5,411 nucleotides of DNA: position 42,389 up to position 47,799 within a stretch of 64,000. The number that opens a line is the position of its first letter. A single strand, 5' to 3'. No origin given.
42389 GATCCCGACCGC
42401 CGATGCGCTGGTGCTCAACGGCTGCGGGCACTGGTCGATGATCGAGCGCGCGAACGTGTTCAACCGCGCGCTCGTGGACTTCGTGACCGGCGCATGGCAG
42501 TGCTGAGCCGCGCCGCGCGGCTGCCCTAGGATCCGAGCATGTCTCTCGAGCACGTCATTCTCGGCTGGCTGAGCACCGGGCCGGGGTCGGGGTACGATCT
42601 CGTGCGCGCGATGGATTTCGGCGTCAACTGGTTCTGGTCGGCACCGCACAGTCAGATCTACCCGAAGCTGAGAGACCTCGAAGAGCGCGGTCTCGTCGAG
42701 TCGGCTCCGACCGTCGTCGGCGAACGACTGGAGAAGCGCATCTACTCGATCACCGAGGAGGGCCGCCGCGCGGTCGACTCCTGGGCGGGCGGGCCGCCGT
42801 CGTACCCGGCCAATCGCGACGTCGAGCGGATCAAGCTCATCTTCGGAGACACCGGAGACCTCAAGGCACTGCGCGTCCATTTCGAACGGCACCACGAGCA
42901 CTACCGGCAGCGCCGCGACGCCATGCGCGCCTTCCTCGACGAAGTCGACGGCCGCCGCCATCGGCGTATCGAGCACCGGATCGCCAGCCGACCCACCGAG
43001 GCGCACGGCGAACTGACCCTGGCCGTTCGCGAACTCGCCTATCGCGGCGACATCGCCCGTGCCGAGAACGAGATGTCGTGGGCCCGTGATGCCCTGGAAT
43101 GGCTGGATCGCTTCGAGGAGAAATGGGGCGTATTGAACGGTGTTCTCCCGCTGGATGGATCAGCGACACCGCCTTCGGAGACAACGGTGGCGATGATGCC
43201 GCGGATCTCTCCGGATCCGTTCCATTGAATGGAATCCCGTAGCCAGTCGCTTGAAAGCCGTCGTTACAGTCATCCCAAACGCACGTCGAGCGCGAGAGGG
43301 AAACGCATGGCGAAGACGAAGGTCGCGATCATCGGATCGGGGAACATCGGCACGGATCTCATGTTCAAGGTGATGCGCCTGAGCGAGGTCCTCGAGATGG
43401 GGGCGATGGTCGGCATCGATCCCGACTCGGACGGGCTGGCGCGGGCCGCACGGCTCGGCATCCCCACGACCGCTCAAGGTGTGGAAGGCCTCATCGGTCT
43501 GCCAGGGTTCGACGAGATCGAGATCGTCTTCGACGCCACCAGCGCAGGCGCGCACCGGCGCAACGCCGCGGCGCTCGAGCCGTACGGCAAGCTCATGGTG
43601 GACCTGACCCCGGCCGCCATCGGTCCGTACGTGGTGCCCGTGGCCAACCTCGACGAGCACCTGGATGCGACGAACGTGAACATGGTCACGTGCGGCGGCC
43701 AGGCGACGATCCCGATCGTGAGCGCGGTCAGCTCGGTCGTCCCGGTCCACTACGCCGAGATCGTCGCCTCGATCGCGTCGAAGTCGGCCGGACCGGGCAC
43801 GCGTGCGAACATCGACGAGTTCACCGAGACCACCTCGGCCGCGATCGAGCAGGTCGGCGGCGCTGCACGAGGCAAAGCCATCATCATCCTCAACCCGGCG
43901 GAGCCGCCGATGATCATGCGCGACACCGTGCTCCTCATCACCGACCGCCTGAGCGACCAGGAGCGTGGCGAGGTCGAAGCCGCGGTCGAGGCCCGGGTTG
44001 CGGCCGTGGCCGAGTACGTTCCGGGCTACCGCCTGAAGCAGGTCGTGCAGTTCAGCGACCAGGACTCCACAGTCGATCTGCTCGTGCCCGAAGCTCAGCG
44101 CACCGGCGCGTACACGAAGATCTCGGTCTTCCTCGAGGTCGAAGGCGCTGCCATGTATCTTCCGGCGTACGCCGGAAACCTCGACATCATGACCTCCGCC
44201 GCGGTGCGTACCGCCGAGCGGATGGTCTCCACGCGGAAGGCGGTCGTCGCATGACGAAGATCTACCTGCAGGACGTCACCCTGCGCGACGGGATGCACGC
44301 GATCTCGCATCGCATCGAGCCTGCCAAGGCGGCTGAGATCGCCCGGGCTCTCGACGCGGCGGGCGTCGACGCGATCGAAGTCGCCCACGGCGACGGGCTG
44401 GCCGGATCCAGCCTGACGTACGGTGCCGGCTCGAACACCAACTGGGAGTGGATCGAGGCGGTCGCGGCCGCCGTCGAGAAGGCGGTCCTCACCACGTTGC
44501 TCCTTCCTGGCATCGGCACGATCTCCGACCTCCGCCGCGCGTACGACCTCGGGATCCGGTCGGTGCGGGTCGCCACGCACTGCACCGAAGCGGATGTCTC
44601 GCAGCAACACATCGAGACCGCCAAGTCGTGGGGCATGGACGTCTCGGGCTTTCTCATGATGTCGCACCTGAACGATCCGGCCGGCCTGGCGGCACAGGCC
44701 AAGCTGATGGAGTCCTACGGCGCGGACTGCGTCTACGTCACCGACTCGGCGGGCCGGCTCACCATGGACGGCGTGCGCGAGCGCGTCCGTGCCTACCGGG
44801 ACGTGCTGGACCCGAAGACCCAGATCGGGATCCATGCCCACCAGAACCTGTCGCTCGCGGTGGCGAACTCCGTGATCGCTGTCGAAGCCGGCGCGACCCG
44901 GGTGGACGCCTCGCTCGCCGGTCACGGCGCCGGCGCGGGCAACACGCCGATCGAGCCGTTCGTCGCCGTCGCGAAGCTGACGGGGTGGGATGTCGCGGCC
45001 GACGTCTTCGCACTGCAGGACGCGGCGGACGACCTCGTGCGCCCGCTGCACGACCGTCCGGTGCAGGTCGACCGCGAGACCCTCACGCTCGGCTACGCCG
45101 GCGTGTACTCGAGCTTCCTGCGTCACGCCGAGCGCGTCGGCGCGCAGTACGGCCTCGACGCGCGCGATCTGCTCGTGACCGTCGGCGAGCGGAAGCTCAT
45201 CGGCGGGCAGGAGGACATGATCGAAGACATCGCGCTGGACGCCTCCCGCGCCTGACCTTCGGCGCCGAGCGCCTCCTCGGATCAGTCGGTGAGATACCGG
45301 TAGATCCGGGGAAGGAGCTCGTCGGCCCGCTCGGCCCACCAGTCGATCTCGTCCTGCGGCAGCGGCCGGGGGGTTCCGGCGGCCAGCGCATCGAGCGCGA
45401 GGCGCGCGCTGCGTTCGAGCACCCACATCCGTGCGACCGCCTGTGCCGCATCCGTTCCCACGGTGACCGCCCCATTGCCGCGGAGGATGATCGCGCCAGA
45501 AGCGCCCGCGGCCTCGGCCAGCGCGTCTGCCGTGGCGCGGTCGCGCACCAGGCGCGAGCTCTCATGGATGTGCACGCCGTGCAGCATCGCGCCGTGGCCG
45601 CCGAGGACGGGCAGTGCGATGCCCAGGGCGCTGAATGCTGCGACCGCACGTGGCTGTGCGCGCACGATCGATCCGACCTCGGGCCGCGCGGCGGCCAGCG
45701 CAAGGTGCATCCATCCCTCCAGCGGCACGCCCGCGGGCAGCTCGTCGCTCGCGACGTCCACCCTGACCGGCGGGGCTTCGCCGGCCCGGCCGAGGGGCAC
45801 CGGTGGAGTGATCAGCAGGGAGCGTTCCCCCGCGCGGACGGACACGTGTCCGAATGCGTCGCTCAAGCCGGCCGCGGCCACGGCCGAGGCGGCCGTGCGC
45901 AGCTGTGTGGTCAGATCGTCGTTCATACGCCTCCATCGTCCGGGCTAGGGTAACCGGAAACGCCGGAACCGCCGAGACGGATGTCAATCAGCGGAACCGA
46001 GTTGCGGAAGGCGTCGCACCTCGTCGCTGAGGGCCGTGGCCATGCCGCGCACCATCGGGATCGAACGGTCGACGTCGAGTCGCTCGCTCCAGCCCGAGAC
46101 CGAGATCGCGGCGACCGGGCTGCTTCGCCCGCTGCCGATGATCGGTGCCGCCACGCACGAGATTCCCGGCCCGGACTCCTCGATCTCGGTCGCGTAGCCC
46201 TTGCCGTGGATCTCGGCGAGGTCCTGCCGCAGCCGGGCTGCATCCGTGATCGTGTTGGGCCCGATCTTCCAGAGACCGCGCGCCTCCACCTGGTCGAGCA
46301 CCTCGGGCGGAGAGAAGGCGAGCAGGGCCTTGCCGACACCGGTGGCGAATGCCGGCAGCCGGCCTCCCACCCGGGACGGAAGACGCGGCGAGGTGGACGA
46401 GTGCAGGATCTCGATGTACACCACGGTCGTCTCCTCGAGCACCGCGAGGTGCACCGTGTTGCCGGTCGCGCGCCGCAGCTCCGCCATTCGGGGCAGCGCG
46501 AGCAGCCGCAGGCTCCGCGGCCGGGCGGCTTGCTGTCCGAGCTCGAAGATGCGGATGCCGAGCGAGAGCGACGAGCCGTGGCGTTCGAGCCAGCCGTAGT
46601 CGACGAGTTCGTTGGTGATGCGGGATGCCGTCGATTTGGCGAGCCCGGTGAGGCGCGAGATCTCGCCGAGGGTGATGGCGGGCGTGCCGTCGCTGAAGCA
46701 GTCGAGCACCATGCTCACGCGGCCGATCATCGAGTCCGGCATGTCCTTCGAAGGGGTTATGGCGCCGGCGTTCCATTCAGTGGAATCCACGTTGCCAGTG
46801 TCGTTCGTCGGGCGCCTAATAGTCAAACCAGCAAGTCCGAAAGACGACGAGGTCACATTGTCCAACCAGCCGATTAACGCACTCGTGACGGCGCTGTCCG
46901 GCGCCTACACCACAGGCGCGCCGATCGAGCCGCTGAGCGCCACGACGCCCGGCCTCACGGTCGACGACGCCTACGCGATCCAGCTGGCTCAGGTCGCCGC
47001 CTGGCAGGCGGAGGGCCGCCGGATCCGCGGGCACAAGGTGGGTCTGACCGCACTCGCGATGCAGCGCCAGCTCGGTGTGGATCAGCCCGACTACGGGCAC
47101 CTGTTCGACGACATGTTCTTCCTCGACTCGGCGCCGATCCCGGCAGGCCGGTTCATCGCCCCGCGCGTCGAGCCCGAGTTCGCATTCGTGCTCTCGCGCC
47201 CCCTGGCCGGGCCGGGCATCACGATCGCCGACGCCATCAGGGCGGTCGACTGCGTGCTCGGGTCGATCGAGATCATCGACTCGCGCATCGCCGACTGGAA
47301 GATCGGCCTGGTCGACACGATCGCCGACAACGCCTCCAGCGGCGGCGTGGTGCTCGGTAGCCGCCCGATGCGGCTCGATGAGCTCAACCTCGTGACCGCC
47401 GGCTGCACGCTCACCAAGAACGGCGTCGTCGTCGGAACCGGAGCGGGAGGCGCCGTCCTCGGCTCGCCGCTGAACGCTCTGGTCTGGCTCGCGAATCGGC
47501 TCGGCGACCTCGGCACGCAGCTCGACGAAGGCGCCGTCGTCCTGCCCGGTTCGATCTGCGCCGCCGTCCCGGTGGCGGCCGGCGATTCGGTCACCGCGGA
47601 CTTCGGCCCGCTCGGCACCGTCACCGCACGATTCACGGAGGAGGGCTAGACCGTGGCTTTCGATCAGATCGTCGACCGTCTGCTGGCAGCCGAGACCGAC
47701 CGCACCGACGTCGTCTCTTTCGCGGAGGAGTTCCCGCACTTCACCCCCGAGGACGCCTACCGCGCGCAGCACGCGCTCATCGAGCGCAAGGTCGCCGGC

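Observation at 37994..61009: A RIT (recombinase-in-trio) element stretched into a 23-kb catabolic island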

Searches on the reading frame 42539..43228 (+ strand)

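Call 14: search_protein_families(library=pfam, proteins=[window:42539-43228:+])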
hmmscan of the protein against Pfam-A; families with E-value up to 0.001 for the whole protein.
window:42539-43228:+ (229 aa): 2 families
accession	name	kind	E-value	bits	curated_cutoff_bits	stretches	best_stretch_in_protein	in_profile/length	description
PF03551.20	PadR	-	2.2e-12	47.2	27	1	7-79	1-73/75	Transcriptional regulator PadR-like family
PF10400.15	Vir_act_alpha_C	-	1e-05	26.5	22.4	1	93-189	2-77/78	Virulence activator alpha C-term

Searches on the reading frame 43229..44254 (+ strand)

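Call 11: search_protein_families(library=pfam, proteins=[window:43229-44254:+])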
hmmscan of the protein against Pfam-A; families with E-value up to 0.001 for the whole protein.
window:43229-44254:+ (341 aa): 2 families
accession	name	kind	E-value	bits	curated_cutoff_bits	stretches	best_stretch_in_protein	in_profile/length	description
PF09290.16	AcetDehyd-dimer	-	1.5e-57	194.1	26.6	1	155-312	1-138/138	Prokaryotic acetaldehyde dehydrogenase, dimerisation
PF01118.30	Semialdhyde_dh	-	4.6e-05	24.2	26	1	31-143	1-117/121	Semialdehyde dehydrogenase, NAD binding domain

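Call 53: search_protein_families(library=ncbifam, proteins=[window:43229-44254:+], max_evalue=1e-10)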
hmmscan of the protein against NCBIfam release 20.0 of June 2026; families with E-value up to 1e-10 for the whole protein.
window:43229-44254:+ (341 aa): 2 families
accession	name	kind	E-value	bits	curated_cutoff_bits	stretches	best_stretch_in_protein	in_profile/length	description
NF006157.0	PRK08300.1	subfamily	5.1e-137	456.2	166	1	26-337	2-296/303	acetaldehyde dehydrogenase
TIGR03215.1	ac_ald_DH_ac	equivalog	5.3e-134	446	282.25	1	29-335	1-282/285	acetaldehyde dehydrogenase (acetylating)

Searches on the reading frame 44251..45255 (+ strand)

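Call 11: search_protein_families(library=pfam, proteins=[window:44251-45255:+])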
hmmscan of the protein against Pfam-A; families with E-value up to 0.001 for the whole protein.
window:44251-45255:+ (334 aa): 2 families
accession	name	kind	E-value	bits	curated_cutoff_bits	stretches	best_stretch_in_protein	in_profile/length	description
PF00682.25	HMGL-like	-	1.2e-53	182.6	29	1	4-260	2-258/260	HMGL-like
PF07836.16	DmpG_comm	-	1.3e-28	98.7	27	1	272-330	2-60/63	DmpG-like communication domain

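Call 53: search_protein_families(library=ncbifam, proteins=[window:44251-45255:+], max_evalue=1e-10)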
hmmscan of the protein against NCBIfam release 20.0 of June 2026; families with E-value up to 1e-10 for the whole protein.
window:44251-45255:+ (334 aa): 17 families
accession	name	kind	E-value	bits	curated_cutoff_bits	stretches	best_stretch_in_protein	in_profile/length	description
TIGR03217.1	4OH_2_O_val_ald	equivalog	8.7e-161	534.7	286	1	3-332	2-331/334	4-hydroxy-2-oxovalerate aldolase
NF006049.0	PRK08195.1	subfamily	1.7e-159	530.4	229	1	2-332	6-336/344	4-hyroxy-2-oxovalerate/4-hydroxy-2-oxopentanoic acid aldolase,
NF002085.0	PRK00915.1-2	subfamily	6.1e-22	78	517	1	2-244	12-253/504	2-isopropylmalate synthase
TIGR02146.1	LysS_fung_arch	equivalog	1.6e-21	76.9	413.55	1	8-242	3-236/344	homocitrate synthase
TIGR02660.1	nifV_homocitr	equivalog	3.8e-21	75.8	462.9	1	4-260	2-257/365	homocitrate synthase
TIGR02090.1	LEU1_arch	subfamily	5.2e-19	68.6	484.75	1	4-258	1-254/363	isopropylmalate/citramalate/homocitrate synthases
NF002086.0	PRK00915.1-3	equivalog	1.8e-18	66.4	532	1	116-240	123-249/516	2-isopropylmalate synthase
TIGR00973.1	leuA_bact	equivalog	2.6e-16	59.2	598.7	0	171-242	173-246/494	2-isopropylmalate synthase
NF006761.0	PRK09282.1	domain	9.1e-16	57.4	402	1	2-261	2-269/591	pyruvate carboxylase subunit B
NF002088.0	PRK00915.1-5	equivalog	4.5e-15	55.1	697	0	159-241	163-246/514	2-isopropylmalate synthase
TIGR00977.1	citramal_synth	equivalog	4.5e-15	54.9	450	1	152-234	162-243/526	citramalate synthase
NF041069.1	IPMS_Sufob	equivalog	1.6e-14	54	600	1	6-259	3-257/371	isopropylmalate synthase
NF002084.0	PRK00915.1-1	equivalog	2.3e-14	52.8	748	0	189-242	196-249/523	2-isopropylmalate synthase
NF002087.0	PRK00915.1-4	equivalog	4.8e-14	51.8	729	0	153-242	160-251/516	2-isopropylmalate synthase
NF008985.0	PRK12331.1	equivalog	3.4e-13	49.1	718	1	1-268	1-275/465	oxaloacetate decarboxylase subunit alpha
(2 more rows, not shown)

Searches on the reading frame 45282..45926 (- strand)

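Call 11: search_protein_families(library=pfam, proteins=[window:45282-45926:-])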
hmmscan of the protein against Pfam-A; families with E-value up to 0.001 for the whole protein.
window:45282-45926:- (214 aa): 1 family
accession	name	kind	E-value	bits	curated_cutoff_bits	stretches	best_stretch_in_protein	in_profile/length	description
PF00596.27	Aldolase_II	-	3.3e-20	73.2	22.2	1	10-178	4-183/183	Class II Aldolase and Adducin N-terminal domain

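Call 53: search_protein_families(library=ncbifam, proteins=[window:45282-45926:-], max_evalue=1e-10)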
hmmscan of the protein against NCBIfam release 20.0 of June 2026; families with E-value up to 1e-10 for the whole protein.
window:45282-45926:- (214 aa): 1 family
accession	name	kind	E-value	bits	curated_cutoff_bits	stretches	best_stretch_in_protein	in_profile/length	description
NF053537.1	DhpthDcsPhtC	equivalog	4.2e-17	62.3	200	1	11-192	6-206/232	3,4-dihydroxyphthalate decarboxylase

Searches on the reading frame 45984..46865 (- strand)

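Call 11: search_protein_families(library=pfam, proteins=[window:45984-46865:-])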
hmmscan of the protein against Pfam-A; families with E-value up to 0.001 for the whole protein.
window:45984-46865:- (293 aa): 5 families
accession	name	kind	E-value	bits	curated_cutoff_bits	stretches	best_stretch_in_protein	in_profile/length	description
PF01614.24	IclR_C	-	2.5e-38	131.8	24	1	116-278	6-171/174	Bacterial transcriptional regulator IclR C-terminal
PF09339.16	HTH_IclR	-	1.2e-13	51.1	22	1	49-96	4-51/52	IclR helix-turn-helix domain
PF12802.13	MarR_2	-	4.2e-06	27.3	27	1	62-97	19-54/61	MarR family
PF25213.1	HVO_A0261_N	-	0.00019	21.7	35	1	68-99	29-60/86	HVO_A0261 N-terminal domain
PF01047.28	MarR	-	0.0003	21.1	24.6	1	62-95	16-49/59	MarR family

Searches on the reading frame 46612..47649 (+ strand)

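Call 11: search_protein_families(library=pfam, proteins=[window:46612-47649:+])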
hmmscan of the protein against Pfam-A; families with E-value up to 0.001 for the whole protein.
window:46612-47649:+ (345 aa): 1 family
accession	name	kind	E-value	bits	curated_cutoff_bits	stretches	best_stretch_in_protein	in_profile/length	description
PF01557.24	FAA_hydrolase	-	4.8e-07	30.1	23.9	1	175-341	48-213/214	Fumarylacetoacetate (FAA) hydrolase C-terminal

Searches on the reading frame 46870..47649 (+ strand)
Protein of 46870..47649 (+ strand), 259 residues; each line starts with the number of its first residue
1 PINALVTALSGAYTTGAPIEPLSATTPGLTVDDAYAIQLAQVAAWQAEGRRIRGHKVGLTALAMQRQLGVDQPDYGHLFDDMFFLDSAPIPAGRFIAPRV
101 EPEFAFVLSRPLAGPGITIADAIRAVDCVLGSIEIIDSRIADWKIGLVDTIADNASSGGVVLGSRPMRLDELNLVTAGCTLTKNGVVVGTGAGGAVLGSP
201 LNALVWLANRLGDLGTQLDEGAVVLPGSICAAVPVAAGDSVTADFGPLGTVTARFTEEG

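Call 53: search_protein_families(library=ncbifam, proteins=[window:46870-47649:+], max_evalue=1e-10)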
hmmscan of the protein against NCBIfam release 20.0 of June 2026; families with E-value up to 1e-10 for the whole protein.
window:46870-47649:+ (259 aa): 4 families
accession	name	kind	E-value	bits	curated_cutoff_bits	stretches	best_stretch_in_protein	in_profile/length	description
TIGR02312.1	HpaH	equivalog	1.1e-79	267.8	351.5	1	2-255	7-266/267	2-oxo-hept-4-ene-1,7-dioate hydratase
TIGR03220.1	catechol_dmpE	equivalog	1.3e-77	260.7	408.8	1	3-255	3-255/255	2-oxopent-4-enoate hydratase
NF008461.0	PRK11342.1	equivalog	1.7e-69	234.1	350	1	3-257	7-261/269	2-keto-4-pentenoate hydratase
TIGR03218.1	catechol_dmpH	equivalog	1.1e-66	224.9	350.55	1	2-255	10-263/263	2-oxo-3-hexenedioate decarboxylase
